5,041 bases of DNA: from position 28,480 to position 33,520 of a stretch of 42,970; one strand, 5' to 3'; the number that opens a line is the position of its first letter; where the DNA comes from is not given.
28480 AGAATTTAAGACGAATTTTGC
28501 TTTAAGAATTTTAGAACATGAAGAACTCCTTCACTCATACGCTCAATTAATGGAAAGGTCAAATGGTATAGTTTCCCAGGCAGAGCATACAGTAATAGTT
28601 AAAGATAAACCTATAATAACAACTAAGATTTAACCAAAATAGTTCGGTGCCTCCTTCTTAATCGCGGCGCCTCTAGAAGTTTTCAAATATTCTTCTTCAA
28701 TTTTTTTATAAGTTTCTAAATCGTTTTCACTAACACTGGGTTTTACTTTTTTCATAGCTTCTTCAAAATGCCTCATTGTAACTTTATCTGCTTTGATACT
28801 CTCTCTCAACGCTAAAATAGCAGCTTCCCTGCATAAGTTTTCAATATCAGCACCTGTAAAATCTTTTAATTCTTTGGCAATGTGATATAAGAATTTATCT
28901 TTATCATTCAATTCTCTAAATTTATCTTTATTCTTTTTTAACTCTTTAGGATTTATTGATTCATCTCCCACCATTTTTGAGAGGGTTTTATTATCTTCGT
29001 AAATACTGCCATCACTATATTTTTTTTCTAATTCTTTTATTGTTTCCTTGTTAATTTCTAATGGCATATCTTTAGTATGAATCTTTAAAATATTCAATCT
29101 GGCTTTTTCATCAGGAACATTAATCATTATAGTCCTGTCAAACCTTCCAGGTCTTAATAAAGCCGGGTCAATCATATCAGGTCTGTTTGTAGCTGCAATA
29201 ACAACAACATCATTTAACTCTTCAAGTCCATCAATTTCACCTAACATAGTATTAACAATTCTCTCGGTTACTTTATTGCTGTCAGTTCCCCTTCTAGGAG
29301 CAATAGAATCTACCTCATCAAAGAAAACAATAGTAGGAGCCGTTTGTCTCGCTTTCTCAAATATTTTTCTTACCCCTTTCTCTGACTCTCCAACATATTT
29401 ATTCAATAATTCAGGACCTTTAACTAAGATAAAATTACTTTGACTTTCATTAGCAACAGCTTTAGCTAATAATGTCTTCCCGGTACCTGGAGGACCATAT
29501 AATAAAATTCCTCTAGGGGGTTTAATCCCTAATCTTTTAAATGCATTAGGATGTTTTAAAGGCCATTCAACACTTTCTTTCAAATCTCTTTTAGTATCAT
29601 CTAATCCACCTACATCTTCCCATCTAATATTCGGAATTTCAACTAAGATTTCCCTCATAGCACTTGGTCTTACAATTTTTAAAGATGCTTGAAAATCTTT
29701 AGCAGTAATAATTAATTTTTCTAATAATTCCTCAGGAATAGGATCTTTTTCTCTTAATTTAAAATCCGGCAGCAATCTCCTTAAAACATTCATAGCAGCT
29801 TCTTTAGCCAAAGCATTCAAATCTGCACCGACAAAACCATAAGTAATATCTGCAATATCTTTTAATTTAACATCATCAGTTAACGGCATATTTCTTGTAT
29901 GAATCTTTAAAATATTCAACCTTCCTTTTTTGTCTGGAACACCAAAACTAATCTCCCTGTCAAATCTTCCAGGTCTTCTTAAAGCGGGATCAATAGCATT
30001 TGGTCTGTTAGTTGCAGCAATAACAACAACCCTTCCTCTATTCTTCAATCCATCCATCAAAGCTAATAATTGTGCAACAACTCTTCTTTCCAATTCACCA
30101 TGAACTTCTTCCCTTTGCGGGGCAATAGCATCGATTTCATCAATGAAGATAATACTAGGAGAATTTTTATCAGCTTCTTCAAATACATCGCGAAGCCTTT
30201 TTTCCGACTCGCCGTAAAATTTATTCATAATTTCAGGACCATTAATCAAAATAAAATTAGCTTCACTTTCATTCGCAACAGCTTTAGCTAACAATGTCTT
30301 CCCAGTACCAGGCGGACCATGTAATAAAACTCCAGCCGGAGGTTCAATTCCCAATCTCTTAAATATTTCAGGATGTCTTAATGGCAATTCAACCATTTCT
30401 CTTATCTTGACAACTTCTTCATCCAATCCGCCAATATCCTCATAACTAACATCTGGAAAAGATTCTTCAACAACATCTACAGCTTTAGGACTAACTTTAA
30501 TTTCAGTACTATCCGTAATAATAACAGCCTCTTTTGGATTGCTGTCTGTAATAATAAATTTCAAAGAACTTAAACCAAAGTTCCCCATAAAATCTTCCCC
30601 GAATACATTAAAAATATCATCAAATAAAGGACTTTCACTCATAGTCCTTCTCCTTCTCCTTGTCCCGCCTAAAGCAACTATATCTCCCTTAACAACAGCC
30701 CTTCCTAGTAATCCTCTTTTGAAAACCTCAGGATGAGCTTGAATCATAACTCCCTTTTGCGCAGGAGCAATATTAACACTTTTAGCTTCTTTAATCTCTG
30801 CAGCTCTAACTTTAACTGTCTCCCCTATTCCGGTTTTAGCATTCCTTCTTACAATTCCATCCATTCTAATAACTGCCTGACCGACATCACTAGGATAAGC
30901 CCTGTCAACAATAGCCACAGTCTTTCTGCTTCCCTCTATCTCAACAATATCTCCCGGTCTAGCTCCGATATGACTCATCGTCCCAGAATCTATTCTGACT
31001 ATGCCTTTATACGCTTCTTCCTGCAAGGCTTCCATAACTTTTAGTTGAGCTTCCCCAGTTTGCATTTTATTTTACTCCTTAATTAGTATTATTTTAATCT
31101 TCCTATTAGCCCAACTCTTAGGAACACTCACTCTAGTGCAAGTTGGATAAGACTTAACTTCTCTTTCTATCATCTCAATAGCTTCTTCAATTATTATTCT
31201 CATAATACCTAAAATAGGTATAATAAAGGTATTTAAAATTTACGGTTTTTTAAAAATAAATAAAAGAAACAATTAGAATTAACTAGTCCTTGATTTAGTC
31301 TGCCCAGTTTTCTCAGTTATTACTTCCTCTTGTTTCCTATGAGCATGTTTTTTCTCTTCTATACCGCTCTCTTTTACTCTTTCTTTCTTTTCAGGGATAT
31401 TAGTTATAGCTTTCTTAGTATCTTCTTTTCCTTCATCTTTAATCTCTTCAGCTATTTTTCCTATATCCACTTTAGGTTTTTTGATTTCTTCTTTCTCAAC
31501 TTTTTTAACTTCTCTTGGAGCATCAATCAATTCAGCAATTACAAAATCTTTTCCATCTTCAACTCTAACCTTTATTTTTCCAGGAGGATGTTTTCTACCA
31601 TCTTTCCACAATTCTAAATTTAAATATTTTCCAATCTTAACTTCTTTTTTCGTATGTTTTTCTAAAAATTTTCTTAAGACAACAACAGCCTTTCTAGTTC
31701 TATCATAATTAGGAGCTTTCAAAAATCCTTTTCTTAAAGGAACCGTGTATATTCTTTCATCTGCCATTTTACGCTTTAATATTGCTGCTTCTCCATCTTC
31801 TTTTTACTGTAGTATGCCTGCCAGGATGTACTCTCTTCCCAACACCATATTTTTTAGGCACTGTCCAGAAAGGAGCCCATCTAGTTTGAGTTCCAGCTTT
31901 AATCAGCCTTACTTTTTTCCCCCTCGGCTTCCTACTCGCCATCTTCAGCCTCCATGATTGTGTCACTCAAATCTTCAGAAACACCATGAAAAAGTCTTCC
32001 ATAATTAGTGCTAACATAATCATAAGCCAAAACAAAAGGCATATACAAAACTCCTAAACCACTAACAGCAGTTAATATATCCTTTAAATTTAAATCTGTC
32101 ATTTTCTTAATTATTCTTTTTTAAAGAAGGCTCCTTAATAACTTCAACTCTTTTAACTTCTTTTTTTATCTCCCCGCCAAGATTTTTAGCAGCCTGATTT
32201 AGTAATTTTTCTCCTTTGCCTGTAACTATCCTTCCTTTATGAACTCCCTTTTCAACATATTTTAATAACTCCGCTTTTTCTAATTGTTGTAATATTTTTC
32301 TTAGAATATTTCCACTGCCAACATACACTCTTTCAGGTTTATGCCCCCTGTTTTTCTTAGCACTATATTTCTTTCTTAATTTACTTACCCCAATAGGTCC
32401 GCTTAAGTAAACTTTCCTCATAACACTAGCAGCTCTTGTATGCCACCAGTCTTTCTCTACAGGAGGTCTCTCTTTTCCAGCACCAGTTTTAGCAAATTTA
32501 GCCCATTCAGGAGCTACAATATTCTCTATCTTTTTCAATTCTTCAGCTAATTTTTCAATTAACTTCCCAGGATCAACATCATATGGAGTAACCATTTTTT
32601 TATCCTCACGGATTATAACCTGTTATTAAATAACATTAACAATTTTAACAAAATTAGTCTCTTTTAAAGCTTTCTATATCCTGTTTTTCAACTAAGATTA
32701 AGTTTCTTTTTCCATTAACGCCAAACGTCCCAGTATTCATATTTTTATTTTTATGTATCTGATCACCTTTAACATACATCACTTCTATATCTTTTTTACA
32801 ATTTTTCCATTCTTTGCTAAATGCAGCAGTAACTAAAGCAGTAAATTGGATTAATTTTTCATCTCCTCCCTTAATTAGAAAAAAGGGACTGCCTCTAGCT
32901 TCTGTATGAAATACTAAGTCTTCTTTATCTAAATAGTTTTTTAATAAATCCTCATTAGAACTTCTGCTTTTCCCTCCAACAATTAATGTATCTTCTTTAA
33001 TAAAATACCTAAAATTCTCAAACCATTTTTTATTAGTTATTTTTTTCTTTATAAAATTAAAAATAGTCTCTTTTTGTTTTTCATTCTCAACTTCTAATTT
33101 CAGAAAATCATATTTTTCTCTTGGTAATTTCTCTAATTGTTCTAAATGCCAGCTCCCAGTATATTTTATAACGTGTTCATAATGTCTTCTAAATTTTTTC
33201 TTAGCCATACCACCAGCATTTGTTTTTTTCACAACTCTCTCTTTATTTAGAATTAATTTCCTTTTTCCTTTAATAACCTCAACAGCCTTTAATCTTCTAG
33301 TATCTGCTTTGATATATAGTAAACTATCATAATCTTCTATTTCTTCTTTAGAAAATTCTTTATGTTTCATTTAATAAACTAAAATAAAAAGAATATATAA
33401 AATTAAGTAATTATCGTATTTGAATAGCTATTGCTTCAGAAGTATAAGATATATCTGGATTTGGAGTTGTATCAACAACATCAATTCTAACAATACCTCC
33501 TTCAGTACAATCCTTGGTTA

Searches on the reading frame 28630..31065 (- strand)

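Call 91: search_protein_families(library=pfam, proteins=[window:28630-31065:-], max_evalue=0.00001)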
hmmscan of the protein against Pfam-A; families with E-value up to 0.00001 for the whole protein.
window:28630-31065:- (811 aa): 28 families (the best 25 are shown)
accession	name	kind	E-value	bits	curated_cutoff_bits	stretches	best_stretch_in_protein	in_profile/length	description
PF00004.35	AAA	-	1.9e-98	326.4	21.2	2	246-375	1-130/131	ATPase family associated with various cellular activities (AAA)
PF02359.24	CDC48_N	-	8.6e-28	96.8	35.1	1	7-90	1-84/85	Cell division protein 48 (CDC48), N-terminal domain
PF17862.7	AAA_lid_3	-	4.8e-26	90.4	27.2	2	728-769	6-45/45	AAA+ lid domain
PF13191.12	AAA_16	-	1.8e-15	58.2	32.6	1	242-349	23-137/167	AAA ATPase domain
PF05496.18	RuvB_N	-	2.8e-15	56.9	27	1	245-321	35-103/159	Holliday junction DNA helicase RuvB P-loop domain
PF07724.20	AAA_2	-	9.9e-15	55.4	27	1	245-339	5-101/166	AAA domain (Cdc48 subfamily)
PF13173.12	AAA_14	-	4e-12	46.7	27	0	246-321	5-81/129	AAA domain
PF07728.20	AAA_5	-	4.1e-12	46.7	22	0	245-364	1-137/139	AAA domain (dynein-related subfamily)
PF09336.16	Vps4_C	-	6.4e-11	42.5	21.3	1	755-788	22-55/61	Vps4 C terminal oligomerisation domain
PF13671.12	AAA_33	-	6.5e-11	43.2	27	0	246-354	2-80/143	AAA domain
PF13401.12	AAA_22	-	1.2e-10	42.2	27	0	246-323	8-65/130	AAA domain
PF13521.12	AAA_28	-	4.6e-08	33.9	27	0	246-298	2-50/164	AAA domain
PF00158.32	Sigma54_activat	-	4.8e-08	33.3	20.2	0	243-281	22-63/168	Sigma-54 interaction domain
PF24883.2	NPHP3_N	-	6.9e-08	33.3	24.8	0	499-544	3-49/164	Nephrocystin 3, N-terminal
PF00005.33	ABC_tran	-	8.8e-08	33.3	25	0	514-594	8-80/137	ABC transporter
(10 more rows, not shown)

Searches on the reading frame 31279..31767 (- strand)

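Call 67: search_protein_families(library=pfam, proteins=[window:31279-31767:-], max_evalue=0.0001)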
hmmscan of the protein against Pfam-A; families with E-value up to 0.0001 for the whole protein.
window:31279-31767:- (162 aa): 1 family
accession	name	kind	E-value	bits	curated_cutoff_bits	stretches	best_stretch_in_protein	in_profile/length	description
PF01198.24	Ribosomal_L31e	-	1.5e-07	31.9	25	1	5-70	5-71/82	Ribosomal protein L31e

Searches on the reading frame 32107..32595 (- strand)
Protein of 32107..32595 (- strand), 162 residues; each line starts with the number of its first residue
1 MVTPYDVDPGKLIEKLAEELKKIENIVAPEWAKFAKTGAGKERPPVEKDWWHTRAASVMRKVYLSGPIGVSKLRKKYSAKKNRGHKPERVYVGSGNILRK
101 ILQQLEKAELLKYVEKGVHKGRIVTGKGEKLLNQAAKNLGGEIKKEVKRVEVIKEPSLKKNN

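Call 67: search_protein_families(library=pfam, proteins=[window:32107-32595:-], max_evalue=0.0001)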
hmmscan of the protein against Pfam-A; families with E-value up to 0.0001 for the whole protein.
window:32107-32595:- (162 aa): 1 family
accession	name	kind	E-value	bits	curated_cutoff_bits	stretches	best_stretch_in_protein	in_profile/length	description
PF01090.25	Ribosomal_S19e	-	1e-49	168.2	29.4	1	4-139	2-134/137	Ribosomal protein S19e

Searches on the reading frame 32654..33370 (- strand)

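Call 67: search_protein_families(library=pfam, proteins=[window:32654-33370:-], max_evalue=0.0001)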
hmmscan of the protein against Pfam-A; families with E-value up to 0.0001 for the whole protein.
window:32654-33370:- (238 aa): 2 families
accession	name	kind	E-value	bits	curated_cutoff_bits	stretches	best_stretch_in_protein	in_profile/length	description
PF05670.18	NFACT-R_1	-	7.5e-19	68.7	29.8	1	120-220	2-112/112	NFACT protein RNA binding domain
PF18297.6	NFACT-R_2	-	3.2e-05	24.5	26.9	1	128-205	10-85/104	NFACT protein RNA binding domain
